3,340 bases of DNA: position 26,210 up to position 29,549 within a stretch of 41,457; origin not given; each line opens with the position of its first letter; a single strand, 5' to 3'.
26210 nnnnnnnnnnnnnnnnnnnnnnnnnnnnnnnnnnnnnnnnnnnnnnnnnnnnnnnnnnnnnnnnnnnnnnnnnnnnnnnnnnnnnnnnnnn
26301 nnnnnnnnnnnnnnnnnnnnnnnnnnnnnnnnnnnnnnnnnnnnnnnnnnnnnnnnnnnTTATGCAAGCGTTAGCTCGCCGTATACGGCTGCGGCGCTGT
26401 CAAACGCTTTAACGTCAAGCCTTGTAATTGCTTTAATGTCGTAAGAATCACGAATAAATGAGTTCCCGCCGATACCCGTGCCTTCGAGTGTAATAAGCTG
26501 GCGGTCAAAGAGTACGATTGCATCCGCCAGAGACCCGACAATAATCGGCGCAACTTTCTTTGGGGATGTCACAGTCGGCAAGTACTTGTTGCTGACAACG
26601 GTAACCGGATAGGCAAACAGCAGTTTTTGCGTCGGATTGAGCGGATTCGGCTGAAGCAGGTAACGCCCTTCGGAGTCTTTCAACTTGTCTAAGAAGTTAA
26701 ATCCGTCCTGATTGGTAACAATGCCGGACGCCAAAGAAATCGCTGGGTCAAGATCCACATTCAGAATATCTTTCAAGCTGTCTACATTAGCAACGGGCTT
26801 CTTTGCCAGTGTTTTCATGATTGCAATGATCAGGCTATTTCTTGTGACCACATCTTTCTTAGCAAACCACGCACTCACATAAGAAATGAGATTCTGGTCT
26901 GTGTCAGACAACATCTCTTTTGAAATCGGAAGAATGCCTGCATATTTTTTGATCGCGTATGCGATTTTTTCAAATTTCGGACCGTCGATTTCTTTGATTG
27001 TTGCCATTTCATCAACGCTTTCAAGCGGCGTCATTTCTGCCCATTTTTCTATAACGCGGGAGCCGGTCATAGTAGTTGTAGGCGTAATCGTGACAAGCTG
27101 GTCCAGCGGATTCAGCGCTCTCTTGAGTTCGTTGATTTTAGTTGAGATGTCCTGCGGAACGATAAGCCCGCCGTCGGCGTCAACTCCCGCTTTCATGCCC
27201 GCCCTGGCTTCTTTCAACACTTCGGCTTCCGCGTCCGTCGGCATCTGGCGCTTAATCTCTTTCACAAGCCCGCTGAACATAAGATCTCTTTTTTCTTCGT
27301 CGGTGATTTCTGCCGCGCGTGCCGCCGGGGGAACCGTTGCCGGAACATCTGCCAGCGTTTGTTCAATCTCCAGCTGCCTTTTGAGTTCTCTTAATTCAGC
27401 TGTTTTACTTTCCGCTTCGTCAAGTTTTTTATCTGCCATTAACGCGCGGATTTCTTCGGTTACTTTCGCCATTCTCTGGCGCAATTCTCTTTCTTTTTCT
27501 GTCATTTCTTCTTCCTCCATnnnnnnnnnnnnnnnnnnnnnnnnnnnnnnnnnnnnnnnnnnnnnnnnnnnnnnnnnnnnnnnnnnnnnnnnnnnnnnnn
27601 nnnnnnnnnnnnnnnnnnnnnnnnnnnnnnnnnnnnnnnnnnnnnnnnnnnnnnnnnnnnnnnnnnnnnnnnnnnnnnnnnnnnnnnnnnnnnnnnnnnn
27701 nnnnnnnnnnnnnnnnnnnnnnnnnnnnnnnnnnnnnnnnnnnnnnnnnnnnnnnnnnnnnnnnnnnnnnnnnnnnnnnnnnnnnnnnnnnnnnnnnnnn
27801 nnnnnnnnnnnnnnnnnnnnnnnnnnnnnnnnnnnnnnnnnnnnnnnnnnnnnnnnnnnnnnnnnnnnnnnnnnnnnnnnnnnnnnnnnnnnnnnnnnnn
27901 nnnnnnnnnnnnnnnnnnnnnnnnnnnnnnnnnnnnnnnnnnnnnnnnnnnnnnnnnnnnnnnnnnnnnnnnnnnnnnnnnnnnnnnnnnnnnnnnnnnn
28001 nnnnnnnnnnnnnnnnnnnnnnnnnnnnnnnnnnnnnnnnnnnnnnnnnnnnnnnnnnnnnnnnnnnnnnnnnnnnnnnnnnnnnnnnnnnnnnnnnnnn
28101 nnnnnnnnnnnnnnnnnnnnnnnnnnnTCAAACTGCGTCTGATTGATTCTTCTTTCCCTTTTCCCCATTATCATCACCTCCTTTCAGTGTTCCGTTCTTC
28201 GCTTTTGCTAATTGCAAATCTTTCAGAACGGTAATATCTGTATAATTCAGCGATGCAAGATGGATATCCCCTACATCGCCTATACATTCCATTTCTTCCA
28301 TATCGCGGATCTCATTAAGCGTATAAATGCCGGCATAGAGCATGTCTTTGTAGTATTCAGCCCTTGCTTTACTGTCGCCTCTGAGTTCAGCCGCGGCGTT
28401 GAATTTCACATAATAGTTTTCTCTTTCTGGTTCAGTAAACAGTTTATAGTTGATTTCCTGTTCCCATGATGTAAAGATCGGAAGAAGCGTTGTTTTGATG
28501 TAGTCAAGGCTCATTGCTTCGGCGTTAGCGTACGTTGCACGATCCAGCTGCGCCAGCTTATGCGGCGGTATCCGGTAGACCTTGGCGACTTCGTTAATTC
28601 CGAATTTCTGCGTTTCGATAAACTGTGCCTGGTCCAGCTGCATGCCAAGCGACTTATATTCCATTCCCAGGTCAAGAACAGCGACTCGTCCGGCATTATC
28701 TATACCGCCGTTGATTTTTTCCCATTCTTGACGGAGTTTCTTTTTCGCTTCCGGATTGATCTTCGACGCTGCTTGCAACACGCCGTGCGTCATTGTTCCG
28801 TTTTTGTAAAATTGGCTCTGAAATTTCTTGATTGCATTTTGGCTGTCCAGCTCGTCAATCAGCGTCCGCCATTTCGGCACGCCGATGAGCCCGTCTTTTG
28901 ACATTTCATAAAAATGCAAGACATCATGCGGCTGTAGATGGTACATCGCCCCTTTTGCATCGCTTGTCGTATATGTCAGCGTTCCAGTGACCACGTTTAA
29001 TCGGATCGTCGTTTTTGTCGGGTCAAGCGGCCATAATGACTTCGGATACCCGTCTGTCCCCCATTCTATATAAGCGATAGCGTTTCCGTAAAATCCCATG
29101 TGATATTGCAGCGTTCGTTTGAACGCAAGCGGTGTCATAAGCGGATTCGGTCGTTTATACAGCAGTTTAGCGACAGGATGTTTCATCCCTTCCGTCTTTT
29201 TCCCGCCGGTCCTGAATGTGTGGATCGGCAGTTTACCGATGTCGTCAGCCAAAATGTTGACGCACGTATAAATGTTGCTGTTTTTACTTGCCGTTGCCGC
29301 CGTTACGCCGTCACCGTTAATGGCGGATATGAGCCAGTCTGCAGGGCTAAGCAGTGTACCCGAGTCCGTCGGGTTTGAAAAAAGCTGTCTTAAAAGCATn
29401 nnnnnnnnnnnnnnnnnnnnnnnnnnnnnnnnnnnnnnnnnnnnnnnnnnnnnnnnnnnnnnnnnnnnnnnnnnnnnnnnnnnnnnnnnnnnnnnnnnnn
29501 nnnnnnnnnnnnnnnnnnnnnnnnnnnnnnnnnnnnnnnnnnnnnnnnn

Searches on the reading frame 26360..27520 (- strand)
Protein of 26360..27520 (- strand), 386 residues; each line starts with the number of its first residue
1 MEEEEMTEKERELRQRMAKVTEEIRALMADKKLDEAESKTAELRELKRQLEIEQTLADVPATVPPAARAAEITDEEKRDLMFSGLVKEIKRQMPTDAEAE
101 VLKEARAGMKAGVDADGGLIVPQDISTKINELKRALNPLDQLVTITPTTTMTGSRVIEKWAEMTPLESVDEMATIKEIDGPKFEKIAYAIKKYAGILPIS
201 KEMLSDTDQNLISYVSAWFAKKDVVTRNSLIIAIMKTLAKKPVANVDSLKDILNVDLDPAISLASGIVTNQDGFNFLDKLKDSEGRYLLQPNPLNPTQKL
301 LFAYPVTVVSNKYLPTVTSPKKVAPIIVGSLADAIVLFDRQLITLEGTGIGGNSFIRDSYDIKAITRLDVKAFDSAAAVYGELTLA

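Call 62: search_protein_families(library=phrogs, proteins=[window:26360-27520:-], max_evalue=0.0001)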
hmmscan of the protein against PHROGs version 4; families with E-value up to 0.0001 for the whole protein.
window:26360-27520:- (386 aa): 3 families
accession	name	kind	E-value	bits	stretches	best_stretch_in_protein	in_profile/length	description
phrog_10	-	head and packaging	3.7e-68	232.2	1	4-384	259-636/752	major head protein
phrog_2263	-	head and packaging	5.3e-29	102.5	1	8-348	174-513/551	major head protein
phrog_15928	-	head and packaging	2.7e-16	61.1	1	203-360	1-160/185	major head protein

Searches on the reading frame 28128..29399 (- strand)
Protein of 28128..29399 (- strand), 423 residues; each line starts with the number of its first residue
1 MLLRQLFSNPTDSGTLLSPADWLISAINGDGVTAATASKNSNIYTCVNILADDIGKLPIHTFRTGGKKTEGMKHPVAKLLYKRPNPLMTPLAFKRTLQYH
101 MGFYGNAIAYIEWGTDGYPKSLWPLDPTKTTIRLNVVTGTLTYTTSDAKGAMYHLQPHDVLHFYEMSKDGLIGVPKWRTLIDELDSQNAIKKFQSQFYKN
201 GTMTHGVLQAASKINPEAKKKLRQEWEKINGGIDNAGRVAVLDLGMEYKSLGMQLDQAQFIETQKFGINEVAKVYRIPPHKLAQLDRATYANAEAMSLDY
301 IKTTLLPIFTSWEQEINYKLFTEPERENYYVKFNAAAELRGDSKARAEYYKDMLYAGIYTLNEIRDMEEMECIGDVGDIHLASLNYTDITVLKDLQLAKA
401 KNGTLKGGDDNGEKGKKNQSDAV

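Call 62: search_protein_families(library=phrogs, proteins=[window:28128-29399:-], max_evalue=0.0001)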
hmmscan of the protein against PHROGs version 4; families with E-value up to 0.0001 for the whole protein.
window:28128-29399:- (423 aa): 7 families
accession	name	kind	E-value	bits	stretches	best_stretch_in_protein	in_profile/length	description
phrog_12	-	head and packaging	1.3e-120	405.4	1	15-416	69-466/646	portal protein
phrog_5929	-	head and packaging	7.6e-70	235.8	1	188-412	2-226/228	portal protein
phrog_2662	-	head and packaging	2.4e-69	235.7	1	31-408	58-441/717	portal protein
phrog_11323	-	unknown function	1.2e-37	130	1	283-404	3-124/130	-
phrog_2271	-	head and packaging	8.9e-18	64.4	1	42-387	54-400/859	portal protein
phrog_21454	-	unknown function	2.6e-11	44.3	1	210-386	4-176/320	-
phrog_29023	-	unknown function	4.2e-05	24.6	0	301-413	13-125/152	-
